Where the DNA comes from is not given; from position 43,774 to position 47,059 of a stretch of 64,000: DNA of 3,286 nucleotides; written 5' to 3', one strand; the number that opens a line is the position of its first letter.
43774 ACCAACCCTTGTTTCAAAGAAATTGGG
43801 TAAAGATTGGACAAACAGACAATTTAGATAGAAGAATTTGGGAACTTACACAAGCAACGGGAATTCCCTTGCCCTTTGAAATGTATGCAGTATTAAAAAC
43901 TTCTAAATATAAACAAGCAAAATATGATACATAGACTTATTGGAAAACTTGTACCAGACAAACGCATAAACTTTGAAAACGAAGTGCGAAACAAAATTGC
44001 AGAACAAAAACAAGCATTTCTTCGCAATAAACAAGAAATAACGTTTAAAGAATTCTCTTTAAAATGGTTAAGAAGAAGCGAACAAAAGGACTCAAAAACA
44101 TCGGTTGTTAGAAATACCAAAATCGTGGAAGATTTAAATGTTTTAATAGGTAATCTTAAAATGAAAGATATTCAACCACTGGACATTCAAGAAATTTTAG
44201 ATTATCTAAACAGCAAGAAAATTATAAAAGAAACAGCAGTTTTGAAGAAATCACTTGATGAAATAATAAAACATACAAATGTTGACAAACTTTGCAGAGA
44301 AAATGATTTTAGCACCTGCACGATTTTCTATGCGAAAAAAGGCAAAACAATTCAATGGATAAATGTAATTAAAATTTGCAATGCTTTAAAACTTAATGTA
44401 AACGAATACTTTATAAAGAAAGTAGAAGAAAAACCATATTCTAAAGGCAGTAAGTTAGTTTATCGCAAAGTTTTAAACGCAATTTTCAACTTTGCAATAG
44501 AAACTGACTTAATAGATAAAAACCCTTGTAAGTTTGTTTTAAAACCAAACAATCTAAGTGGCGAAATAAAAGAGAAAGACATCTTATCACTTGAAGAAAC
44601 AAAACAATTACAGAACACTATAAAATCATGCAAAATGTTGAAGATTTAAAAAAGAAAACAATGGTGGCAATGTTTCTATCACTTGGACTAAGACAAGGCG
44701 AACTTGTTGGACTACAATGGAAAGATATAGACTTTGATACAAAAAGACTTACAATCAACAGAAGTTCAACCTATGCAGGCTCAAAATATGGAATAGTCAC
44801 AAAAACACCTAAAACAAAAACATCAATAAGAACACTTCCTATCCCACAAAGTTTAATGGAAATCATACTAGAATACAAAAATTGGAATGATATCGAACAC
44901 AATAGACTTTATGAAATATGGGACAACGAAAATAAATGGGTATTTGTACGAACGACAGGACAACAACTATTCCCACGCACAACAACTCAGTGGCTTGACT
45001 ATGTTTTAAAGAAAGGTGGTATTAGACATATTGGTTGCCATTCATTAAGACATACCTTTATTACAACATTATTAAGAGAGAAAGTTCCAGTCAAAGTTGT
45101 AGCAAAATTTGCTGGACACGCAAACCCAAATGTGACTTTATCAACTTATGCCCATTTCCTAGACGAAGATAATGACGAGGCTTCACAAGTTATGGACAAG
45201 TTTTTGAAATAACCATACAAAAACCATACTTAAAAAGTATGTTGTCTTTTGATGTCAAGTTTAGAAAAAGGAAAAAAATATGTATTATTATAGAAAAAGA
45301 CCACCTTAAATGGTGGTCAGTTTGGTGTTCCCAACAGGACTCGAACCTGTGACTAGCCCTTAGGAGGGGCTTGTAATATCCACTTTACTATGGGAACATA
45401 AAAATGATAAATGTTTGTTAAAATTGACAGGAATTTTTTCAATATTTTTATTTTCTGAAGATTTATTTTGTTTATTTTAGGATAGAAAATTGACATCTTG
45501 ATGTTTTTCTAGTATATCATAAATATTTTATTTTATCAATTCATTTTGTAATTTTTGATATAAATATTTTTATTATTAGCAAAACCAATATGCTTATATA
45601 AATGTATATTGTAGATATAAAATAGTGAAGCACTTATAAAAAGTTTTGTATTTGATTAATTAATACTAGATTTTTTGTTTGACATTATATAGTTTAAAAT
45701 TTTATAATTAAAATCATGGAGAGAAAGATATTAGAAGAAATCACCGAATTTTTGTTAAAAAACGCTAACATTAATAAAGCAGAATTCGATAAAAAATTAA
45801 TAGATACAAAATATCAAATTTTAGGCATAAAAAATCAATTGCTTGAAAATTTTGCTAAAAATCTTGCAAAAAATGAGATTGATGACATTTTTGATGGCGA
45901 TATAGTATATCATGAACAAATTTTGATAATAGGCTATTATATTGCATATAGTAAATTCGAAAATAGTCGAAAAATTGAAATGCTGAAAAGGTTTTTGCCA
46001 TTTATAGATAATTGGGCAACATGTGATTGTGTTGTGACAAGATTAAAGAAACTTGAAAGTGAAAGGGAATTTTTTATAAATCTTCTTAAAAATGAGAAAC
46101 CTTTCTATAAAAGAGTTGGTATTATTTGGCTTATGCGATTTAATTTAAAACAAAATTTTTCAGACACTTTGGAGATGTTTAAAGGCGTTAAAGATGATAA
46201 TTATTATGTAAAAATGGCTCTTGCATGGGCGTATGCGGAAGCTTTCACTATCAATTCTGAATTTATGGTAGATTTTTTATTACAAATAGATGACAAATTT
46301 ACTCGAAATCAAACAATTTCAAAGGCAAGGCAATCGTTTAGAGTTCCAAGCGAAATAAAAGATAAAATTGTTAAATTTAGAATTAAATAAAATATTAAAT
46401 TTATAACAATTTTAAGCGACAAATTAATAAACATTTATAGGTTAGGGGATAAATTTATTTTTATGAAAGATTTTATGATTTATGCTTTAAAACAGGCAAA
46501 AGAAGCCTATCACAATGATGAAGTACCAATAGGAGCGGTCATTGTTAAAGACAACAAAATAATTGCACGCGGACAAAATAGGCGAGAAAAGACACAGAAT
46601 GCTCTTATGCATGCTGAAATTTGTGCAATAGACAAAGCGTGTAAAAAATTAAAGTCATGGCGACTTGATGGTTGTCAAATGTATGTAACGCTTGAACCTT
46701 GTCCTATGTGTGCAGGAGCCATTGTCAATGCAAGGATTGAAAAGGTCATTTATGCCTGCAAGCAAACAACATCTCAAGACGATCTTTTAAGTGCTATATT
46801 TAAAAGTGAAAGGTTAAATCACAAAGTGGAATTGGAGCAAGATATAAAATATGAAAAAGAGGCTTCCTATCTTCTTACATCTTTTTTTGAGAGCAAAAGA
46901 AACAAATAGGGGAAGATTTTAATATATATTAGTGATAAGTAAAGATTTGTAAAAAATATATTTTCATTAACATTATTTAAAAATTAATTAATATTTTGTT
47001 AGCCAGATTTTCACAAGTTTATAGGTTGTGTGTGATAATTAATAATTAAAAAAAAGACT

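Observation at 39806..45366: Integrative island in tRNA-Arg(CCT) bounded by a perfect 46-bp att repeat, with a decaying integrase and intact cargo of unknown function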

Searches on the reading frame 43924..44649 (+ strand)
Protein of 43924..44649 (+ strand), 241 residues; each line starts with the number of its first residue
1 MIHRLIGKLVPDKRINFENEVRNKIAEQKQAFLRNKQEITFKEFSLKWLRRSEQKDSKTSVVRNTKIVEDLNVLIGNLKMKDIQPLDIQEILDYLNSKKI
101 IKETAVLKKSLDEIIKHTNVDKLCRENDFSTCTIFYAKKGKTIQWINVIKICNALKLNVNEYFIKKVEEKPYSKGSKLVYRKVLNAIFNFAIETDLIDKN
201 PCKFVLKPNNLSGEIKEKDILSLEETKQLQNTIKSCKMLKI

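Call 6: search_protein_families(library=pfam, max_evalue=0.1, proteins=[window:43924-44649:+])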
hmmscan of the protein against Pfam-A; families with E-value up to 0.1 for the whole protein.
window:43924-44649:+ (241 aa): 4 families
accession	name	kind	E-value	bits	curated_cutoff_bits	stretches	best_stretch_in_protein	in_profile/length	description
PF14659.12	Phage_int_SAM_3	-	1.9e-07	31.7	22.6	1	40-95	1-57/58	Phage integrase, N-terminal SAM-like domain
PF13102.12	Phage_int_SAM_5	-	3.2e-06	27.8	22.3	1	161-202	56-95/98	Phage integrase SAM-like domain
PF22022.2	Phage_int_M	-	6.5e-06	26.7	27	1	41-127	1-88/96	Phage integrase central domain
PF23620.1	KIAA0319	-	0.037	14.9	27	1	96-157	17-75/94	KIAA0319 C-terminal domain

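Call 7: search_protein_families(library=padloc, max_evalue=0.1, proteins=[window:43924-44649:+])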
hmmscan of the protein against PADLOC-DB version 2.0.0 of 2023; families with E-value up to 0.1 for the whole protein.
window:43924-44649:+ (241 aa): 0 families

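Call 10: search_protein_families(library=phrogs, max_evalue=0.01, proteins=[window:43924-44649:+])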
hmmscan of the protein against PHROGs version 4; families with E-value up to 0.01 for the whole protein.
window:43924-44649:+ (241 aa): 1 family
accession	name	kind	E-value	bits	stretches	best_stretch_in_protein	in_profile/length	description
phrog_1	-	integration and excision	1.5e-13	51.9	2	148-233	193-283/611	integrase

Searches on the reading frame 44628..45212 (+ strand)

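Call 6: search_protein_families(library=pfam, max_evalue=0.1, proteins=[window:44628-45212:+])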
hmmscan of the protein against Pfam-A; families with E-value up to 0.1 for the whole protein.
window:44628-45212:+ (194 aa): 1 family
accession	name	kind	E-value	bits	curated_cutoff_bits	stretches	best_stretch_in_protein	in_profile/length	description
PF00589.27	Phage_integrase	-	8.4e-27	94.5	27.1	1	5-179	20-170/172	Phage integrase family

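Call 7: search_protein_families(library=padloc, max_evalue=0.1, proteins=[window:44628-45212:+])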
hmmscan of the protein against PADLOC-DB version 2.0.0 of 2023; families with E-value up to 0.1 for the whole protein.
window:44628-45212:+ (194 aa): 0 families

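Call 10: search_protein_families(library=phrogs, max_evalue=0.01, proteins=[window:44628-45212:+])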
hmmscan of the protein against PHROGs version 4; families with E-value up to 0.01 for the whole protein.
window:44628-45212:+ (194 aa): 6 families
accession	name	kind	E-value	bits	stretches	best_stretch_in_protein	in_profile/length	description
phrog_1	-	integration and excision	1.2e-43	151.3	1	8-193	288-451/611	integrase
phrog_216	-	integration and excision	3e-38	132.6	1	7-191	74-238/301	integrase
phrog_7685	-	integration and excision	1.9e-15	58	1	61-193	122-239/240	integrase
phrog_7269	-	integration and excision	0.0002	22.3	1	131-185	25-77/89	integrase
phrog_34557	-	integration and excision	0.0017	19.1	1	16-180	7-169/183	integrase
phrog_9208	-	integration and excision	0.002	19.1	1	136-167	189-220/241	integrase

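Call 73: search_protein_families(library=pfam, max_evalue=0.01, proteins=[L034:443-2014:+, L034:2335-3654:+, L034:3811-4212:-, L034:4647-5294:+, L034:5309-6103:+, L034:6563-7039:+, L034:7357-8070:-, L034:8083-8388:-, L034:8555-8920:+, L035:3065-3670:+])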
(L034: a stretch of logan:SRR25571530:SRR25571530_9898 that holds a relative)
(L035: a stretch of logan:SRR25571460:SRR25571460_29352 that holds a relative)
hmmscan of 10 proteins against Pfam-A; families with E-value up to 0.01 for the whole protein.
L034:443-2014:+ (523 aa): 0 families

L034:2335-3654:+ (439 aa): 1 family
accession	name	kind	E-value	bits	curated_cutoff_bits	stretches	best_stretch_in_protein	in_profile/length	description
PF00078.32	RVT_1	-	1.2e-13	51.7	29.6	1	149-297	57-193/205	Reverse transcriptase (RNA-dependent DNA polymerase)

L034:3811-4212:- (133 aa): 0 families

L034:4647-5294:+ (215 aa): 2 families
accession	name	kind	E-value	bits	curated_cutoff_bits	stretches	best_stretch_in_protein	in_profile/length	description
PF10544.15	T5orf172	-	2.7e-12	47.5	20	1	6-99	1-96/101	T5orf172 domain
PF13455.12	MUG113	-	1.6e-08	35.4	22.3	1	20-98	1-68/73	Meiotically up-regulated gene 113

L034:5309-6103:+ (264 aa): 0 families

L034:6563-7039:+ (158 aa): 1 family
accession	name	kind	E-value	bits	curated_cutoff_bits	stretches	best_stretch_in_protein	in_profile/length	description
PF09949.15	APP1_cat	-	0.0039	17.6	27.1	1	38-106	15-75/154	Phosphatidate phosphatase APP1, catalytic domain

L034:7357-8070:- (237 aa): 0 families

L034:8083-8388:- (101 aa): 3 families
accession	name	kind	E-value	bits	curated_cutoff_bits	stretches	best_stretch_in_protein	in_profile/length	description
PF01381.28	HTH_3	-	0.00018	21.9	23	1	13-66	4-55/55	Helix-turn-helix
PF12844.13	HTH_19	-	0.00041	20.7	30.2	1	8-67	2-59/64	Helix-turn-helix domain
PF13560.12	HTH_31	-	0.0044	17.7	27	1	13-65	9-60/64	Helix-turn-helix domain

L034:8555-8920:+ (121 aa): 0 families

L035:3065-3670:+ (201 aa): 0 families

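Call 100: search_protein_families(library=ncbifam, max_evalue=0.01, proteins=[P0117, L035:3065-3670:+])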
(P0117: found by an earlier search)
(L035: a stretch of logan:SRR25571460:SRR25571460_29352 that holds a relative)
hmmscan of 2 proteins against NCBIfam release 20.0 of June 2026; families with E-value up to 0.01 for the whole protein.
P0117 (470 aa): 8 families
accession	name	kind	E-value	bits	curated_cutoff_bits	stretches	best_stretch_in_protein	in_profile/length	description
TIGR02225.1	recomb_XerD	equivalog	1.1e-19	70.8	329.6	1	158-452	6-273/290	site-specific tyrosine recombinase XerD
NF040815.2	recomb_XerA_Arch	equivalog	1.7e-19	70.5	220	1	194-457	45-258/263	site-specific tyrosine recombinase/integron integrase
NF001399.0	PRK00283.1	subfamily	2.9e-19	69.4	279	1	149-453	6-283/300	tyrosine recombinase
TIGR02224.1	recomb_XerC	equivalog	3.1e-19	69.4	335.15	1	192-452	40-276/295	tyrosine recombinase XerC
NF002331.0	PRK01287.1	subfamily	3.1e-13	49.4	371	1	205-446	87-306/365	site-specific tyrosine recombinase XerC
NF003462.0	PRK05084.1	equivalog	6.6e-09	34.9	267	1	286-465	198-356/360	tyrosine recombinase XerS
TIGR02249.1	integrase_gron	subfamily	2.8e-08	33.5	265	1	407-459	255-306/315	integron integrase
NF011946.0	PRK15417.1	equivalog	0.0049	16.1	435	0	403-455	265-317/337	integron integrase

L035:3065-3670:+ (201 aa): 0 families

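Call 101: search_protein_families(library=padloc, max_evalue=0.01, proteins=[L034:2335-3654:+, L034:443-2014:+, L034:7357-8070:-, L034:6563-7039:+])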
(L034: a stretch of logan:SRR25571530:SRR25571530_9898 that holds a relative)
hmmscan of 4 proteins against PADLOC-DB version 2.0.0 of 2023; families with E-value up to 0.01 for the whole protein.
L034:2335-3654:+ (439 aa): 64 families (the best 25 are shown)
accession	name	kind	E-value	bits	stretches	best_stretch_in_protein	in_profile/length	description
PDLC03750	RT_UG13b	-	1.8e-114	381.1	1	6-435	2-423/430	DRT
PDLC03749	RT_UG13a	-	1.4e-30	104.8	1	39-330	52-325/589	DRT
PDLC03759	RT_UG21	-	3.5e-28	96.6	1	30-326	27-289/503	DRT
PDLC03756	RT_UG19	-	1.9e-25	88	1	38-427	39-399/562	DRT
PDLC03785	RT_UG9_large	-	4e-24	82.9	1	36-337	270-537/772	DRT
PDLC03783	Drt8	-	4.6e-21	73.7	1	139-400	121-344/493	DRT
PDLC03761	RT_UG23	-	2.2e-20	70.7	1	131-304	109-270/489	DRT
PDLC01136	RT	-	5.7e-20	69.9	1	157-300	126-249/263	RT (reverse transcriptase)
PDLC03772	RT_UG33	-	1.7e-19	68.2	1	78-322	73-285/490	DRT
PDLC03747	RT_UG10_small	-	2.6e-18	64.2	1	101-344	453-694/824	DRT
PDLC03760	RT_UG22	-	4.6e-18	63.5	1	35-330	34-276/476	DRT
PDLC03773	RT_UG34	-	6.4e-18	62.9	1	6-303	12-298/512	DRT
PDLC03754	RT_UG17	-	1.5e-17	61.6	1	153-312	121-273/429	DRT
PDLC03742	AbiA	-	5.4e-17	60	1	144-317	138-300/470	DRT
PDLC03758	RT_UG20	-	8.7e-16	56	1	141-302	128-274/511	DRT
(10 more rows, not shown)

L034:443-2014:+ (523 aa): 0 families

L034:7357-8070:- (237 aa): 0 families

L034:6563-7039:+ (158 aa): 0 families

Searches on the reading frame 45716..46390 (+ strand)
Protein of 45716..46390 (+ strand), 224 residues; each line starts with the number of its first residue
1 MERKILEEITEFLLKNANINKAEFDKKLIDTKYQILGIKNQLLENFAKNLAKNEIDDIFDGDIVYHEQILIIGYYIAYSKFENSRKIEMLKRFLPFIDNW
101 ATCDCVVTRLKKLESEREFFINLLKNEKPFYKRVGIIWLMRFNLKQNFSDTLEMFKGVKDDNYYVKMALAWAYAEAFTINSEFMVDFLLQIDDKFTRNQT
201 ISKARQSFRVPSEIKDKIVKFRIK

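Call 11: find_encoding_contigs(protein=window:45716-46390:+, flank=10000, max_places=10)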
Protein window:45716-46390:+ (224 aa): 11 contigs read that carry it; 8 places shown.
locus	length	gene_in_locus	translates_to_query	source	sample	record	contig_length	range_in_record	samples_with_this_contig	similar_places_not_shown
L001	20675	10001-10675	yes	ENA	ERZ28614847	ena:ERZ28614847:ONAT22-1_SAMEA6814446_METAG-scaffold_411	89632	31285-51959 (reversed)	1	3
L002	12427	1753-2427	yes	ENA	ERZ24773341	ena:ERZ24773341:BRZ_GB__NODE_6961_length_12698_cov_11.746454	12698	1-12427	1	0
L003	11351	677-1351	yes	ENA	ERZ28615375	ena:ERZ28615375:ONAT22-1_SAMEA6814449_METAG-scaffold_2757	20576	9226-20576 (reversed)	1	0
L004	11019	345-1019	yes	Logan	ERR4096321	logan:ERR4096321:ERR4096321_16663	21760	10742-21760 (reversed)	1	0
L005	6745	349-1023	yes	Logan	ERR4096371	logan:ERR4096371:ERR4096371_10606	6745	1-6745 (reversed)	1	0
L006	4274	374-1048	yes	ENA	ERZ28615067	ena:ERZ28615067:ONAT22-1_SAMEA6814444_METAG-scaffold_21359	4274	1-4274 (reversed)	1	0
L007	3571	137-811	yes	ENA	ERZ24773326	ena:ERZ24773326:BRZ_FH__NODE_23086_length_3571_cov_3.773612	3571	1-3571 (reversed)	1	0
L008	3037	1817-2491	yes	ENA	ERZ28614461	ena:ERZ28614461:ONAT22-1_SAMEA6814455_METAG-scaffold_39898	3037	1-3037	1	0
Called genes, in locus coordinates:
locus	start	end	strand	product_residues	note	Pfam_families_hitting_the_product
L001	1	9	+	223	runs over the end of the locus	PF00293:NUDIX, PF21906:WHD_NrtR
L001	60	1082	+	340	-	PF08433:KTI12 (faint), PF13521:AAA_28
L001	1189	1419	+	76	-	-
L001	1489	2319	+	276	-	-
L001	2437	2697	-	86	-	-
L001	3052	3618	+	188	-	-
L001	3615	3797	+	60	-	-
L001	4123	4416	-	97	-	-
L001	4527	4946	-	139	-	-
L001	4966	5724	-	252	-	-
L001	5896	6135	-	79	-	-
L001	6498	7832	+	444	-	-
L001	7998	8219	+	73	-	-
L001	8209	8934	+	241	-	PF14659:Phage_int_SAM_3 (weak), PF22022:Phage_int_M (faint)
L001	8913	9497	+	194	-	PF00589:Phage_integrase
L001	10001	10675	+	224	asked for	PF08713:DNA_alkylation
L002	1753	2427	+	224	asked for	PF08713:DNA_alkylation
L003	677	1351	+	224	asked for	PF08713:DNA_alkylation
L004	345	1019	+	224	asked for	PF08713:DNA_alkylation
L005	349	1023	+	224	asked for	PF08713:DNA_alkylation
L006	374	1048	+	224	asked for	PF08713:DNA_alkylation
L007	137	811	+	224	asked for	PF08713:DNA_alkylation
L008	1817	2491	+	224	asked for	PF08713:DNA_alkylation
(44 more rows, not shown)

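Call 73: search_protein_families(library=pfam, max_evalue=0.01, proteins=[L034:443-2014:+, L034:2335-3654:+, L034:3811-4212:-, L034:4647-5294:+, L034:5309-6103:+, L034:6563-7039:+, L034:7357-8070:-, L034:8083-8388:-, L034:8555-8920:+, L035:3065-3670:+])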
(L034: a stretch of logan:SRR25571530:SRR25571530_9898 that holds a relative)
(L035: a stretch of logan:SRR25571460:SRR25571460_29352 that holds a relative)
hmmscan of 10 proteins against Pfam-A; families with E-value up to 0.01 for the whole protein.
L034:443-2014:+ (523 aa): 0 families

L034:2335-3654:+ (439 aa): 1 family
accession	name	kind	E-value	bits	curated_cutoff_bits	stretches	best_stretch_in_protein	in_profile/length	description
PF00078.32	RVT_1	-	1.2e-13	51.7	29.6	1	149-297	57-193/205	Reverse transcriptase (RNA-dependent DNA polymerase)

L034:3811-4212:- (133 aa): 0 families

L034:4647-5294:+ (215 aa): 2 families
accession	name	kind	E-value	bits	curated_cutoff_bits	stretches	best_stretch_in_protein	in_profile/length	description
PF10544.15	T5orf172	-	2.7e-12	47.5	20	1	6-99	1-96/101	T5orf172 domain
PF13455.12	MUG113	-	1.6e-08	35.4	22.3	1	20-98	1-68/73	Meiotically up-regulated gene 113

L034:5309-6103:+ (264 aa): 0 families

L034:6563-7039:+ (158 aa): 1 family
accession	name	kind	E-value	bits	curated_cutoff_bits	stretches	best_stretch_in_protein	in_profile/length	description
PF09949.15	APP1_cat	-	0.0039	17.6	27.1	1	38-106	15-75/154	Phosphatidate phosphatase APP1, catalytic domain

L034:7357-8070:- (237 aa): 0 families

L034:8083-8388:- (101 aa): 3 families
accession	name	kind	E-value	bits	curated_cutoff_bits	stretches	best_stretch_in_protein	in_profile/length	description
PF01381.28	HTH_3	-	0.00018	21.9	23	1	13-66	4-55/55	Helix-turn-helix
PF12844.13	HTH_19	-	0.00041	20.7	30.2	1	8-67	2-59/64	Helix-turn-helix domain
PF13560.12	HTH_31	-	0.0044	17.7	27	1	13-65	9-60/64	Helix-turn-helix domain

L034:8555-8920:+ (121 aa): 0 families

L035:3065-3670:+ (201 aa): 0 families

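Call 100: search_protein_families(library=ncbifam, max_evalue=0.01, proteins=[P0117, L035:3065-3670:+])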
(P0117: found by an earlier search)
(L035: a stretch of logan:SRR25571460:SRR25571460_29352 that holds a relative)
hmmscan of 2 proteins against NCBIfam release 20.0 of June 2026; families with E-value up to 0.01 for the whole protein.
P0117 (470 aa): 8 families
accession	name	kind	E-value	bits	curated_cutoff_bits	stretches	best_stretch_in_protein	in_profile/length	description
TIGR02225.1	recomb_XerD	equivalog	1.1e-19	70.8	329.6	1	158-452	6-273/290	site-specific tyrosine recombinase XerD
NF040815.2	recomb_XerA_Arch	equivalog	1.7e-19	70.5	220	1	194-457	45-258/263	site-specific tyrosine recombinase/integron integrase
NF001399.0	PRK00283.1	subfamily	2.9e-19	69.4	279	1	149-453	6-283/300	tyrosine recombinase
TIGR02224.1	recomb_XerC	equivalog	3.1e-19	69.4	335.15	1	192-452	40-276/295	tyrosine recombinase XerC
NF002331.0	PRK01287.1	subfamily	3.1e-13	49.4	371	1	205-446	87-306/365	site-specific tyrosine recombinase XerC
NF003462.0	PRK05084.1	equivalog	6.6e-09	34.9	267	1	286-465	198-356/360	tyrosine recombinase XerS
TIGR02249.1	integrase_gron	subfamily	2.8e-08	33.5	265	1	407-459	255-306/315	integron integrase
NF011946.0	PRK15417.1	equivalog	0.0049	16.1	435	0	403-455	265-317/337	integron integrase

L035:3065-3670:+ (201 aa): 0 families

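Call 101: search_protein_families(library=padloc, max_evalue=0.01, proteins=[L034:2335-3654:+, L034:443-2014:+, L034:7357-8070:-, L034:6563-7039:+])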
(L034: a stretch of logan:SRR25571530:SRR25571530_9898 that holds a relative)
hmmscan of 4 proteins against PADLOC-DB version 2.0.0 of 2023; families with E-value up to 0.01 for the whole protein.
L034:2335-3654:+ (439 aa): 64 families (the best 25 are shown)
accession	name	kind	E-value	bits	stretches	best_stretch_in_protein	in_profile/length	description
PDLC03750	RT_UG13b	-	1.8e-114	381.1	1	6-435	2-423/430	DRT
PDLC03749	RT_UG13a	-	1.4e-30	104.8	1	39-330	52-325/589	DRT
PDLC03759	RT_UG21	-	3.5e-28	96.6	1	30-326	27-289/503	DRT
PDLC03756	RT_UG19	-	1.9e-25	88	1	38-427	39-399/562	DRT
PDLC03785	RT_UG9_large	-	4e-24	82.9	1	36-337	270-537/772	DRT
PDLC03783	Drt8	-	4.6e-21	73.7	1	139-400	121-344/493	DRT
PDLC03761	RT_UG23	-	2.2e-20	70.7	1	131-304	109-270/489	DRT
PDLC01136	RT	-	5.7e-20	69.9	1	157-300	126-249/263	RT (reverse transcriptase)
PDLC03772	RT_UG33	-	1.7e-19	68.2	1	78-322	73-285/490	DRT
PDLC03747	RT_UG10_small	-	2.6e-18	64.2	1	101-344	453-694/824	DRT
PDLC03760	RT_UG22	-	4.6e-18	63.5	1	35-330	34-276/476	DRT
PDLC03773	RT_UG34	-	6.4e-18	62.9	1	6-303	12-298/512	DRT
PDLC03754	RT_UG17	-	1.5e-17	61.6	1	153-312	121-273/429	DRT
PDLC03742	AbiA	-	5.4e-17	60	1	144-317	138-300/470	DRT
PDLC03758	RT_UG20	-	8.7e-16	56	1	141-302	128-274/511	DRT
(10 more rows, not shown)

L034:443-2014:+ (523 aa): 0 families

L034:7357-8070:- (237 aa): 0 families

L034:6563-7039:+ (158 aa): 0 families

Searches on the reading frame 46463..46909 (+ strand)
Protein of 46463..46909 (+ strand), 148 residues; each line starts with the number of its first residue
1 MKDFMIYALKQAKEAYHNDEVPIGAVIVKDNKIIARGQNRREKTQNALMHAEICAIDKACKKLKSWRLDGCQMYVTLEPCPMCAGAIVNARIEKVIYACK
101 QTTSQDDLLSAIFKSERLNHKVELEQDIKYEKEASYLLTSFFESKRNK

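Call 73: search_protein_families(library=pfam, max_evalue=0.01, proteins=[L034:443-2014:+, L034:2335-3654:+, L034:3811-4212:-, L034:4647-5294:+, L034:5309-6103:+, L034:6563-7039:+, L034:7357-8070:-, L034:8083-8388:-, L034:8555-8920:+, L035:3065-3670:+])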
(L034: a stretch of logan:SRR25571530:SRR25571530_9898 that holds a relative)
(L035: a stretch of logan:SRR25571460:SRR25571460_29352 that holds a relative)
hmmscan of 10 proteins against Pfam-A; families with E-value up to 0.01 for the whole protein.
L034:443-2014:+ (523 aa): 0 families

L034:2335-3654:+ (439 aa): 1 family
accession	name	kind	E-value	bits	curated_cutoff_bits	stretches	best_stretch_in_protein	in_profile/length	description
PF00078.32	RVT_1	-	1.2e-13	51.7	29.6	1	149-297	57-193/205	Reverse transcriptase (RNA-dependent DNA polymerase)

L034:3811-4212:- (133 aa): 0 families

L034:4647-5294:+ (215 aa): 2 families
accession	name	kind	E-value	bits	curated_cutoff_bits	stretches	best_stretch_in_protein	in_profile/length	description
PF10544.15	T5orf172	-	2.7e-12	47.5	20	1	6-99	1-96/101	T5orf172 domain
PF13455.12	MUG113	-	1.6e-08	35.4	22.3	1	20-98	1-68/73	Meiotically up-regulated gene 113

L034:5309-6103:+ (264 aa): 0 families

L034:6563-7039:+ (158 aa): 1 family
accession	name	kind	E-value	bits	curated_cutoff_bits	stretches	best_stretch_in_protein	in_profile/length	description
PF09949.15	APP1_cat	-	0.0039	17.6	27.1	1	38-106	15-75/154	Phosphatidate phosphatase APP1, catalytic domain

L034:7357-8070:- (237 aa): 0 families

L034:8083-8388:- (101 aa): 3 families
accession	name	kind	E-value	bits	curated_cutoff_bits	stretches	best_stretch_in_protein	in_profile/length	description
PF01381.28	HTH_3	-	0.00018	21.9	23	1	13-66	4-55/55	Helix-turn-helix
PF12844.13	HTH_19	-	0.00041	20.7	30.2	1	8-67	2-59/64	Helix-turn-helix domain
PF13560.12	HTH_31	-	0.0044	17.7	27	1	13-65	9-60/64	Helix-turn-helix domain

L034:8555-8920:+ (121 aa): 0 families

L035:3065-3670:+ (201 aa): 0 families

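Call 100: search_protein_families(library=ncbifam, max_evalue=0.01, proteins=[P0117, L035:3065-3670:+])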
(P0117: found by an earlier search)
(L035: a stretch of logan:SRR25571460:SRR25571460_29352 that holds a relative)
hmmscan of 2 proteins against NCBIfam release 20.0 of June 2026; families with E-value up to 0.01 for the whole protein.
P0117 (470 aa): 8 families
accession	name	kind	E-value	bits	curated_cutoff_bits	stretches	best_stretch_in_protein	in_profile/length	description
TIGR02225.1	recomb_XerD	equivalog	1.1e-19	70.8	329.6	1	158-452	6-273/290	site-specific tyrosine recombinase XerD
NF040815.2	recomb_XerA_Arch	equivalog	1.7e-19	70.5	220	1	194-457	45-258/263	site-specific tyrosine recombinase/integron integrase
NF001399.0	PRK00283.1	subfamily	2.9e-19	69.4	279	1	149-453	6-283/300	tyrosine recombinase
TIGR02224.1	recomb_XerC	equivalog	3.1e-19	69.4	335.15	1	192-452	40-276/295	tyrosine recombinase XerC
NF002331.0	PRK01287.1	subfamily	3.1e-13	49.4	371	1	205-446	87-306/365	site-specific tyrosine recombinase XerC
NF003462.0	PRK05084.1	equivalog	6.6e-09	34.9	267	1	286-465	198-356/360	tyrosine recombinase XerS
TIGR02249.1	integrase_gron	subfamily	2.8e-08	33.5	265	1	407-459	255-306/315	integron integrase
NF011946.0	PRK15417.1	equivalog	0.0049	16.1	435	0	403-455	265-317/337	integron integrase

L035:3065-3670:+ (201 aa): 0 families

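Call 101: search_protein_families(library=padloc, max_evalue=0.01, proteins=[L034:2335-3654:+, L034:443-2014:+, L034:7357-8070:-, L034:6563-7039:+])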
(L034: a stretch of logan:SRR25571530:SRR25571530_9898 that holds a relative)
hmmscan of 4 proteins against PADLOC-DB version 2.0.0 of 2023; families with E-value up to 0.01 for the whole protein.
L034:2335-3654:+ (439 aa): 64 families (the best 25 are shown)
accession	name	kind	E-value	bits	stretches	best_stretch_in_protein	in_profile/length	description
PDLC03750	RT_UG13b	-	1.8e-114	381.1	1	6-435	2-423/430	DRT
PDLC03749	RT_UG13a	-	1.4e-30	104.8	1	39-330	52-325/589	DRT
PDLC03759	RT_UG21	-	3.5e-28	96.6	1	30-326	27-289/503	DRT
PDLC03756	RT_UG19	-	1.9e-25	88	1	38-427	39-399/562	DRT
PDLC03785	RT_UG9_large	-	4e-24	82.9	1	36-337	270-537/772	DRT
PDLC03783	Drt8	-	4.6e-21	73.7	1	139-400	121-344/493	DRT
PDLC03761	RT_UG23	-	2.2e-20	70.7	1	131-304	109-270/489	DRT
PDLC01136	RT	-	5.7e-20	69.9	1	157-300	126-249/263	RT (reverse transcriptase)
PDLC03772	RT_UG33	-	1.7e-19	68.2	1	78-322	73-285/490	DRT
PDLC03747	RT_UG10_small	-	2.6e-18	64.2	1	101-344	453-694/824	DRT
PDLC03760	RT_UG22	-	4.6e-18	63.5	1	35-330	34-276/476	DRT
PDLC03773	RT_UG34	-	6.4e-18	62.9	1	6-303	12-298/512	DRT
PDLC03754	RT_UG17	-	1.5e-17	61.6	1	153-312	121-273/429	DRT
PDLC03742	AbiA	-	5.4e-17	60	1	144-317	138-300/470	DRT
PDLC03758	RT_UG20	-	8.7e-16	56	1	141-302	128-274/511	DRT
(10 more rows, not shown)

L034:443-2014:+ (523 aa): 0 families

L034:7357-8070:- (237 aa): 0 families

L034:6563-7039:+ (158 aa): 0 families
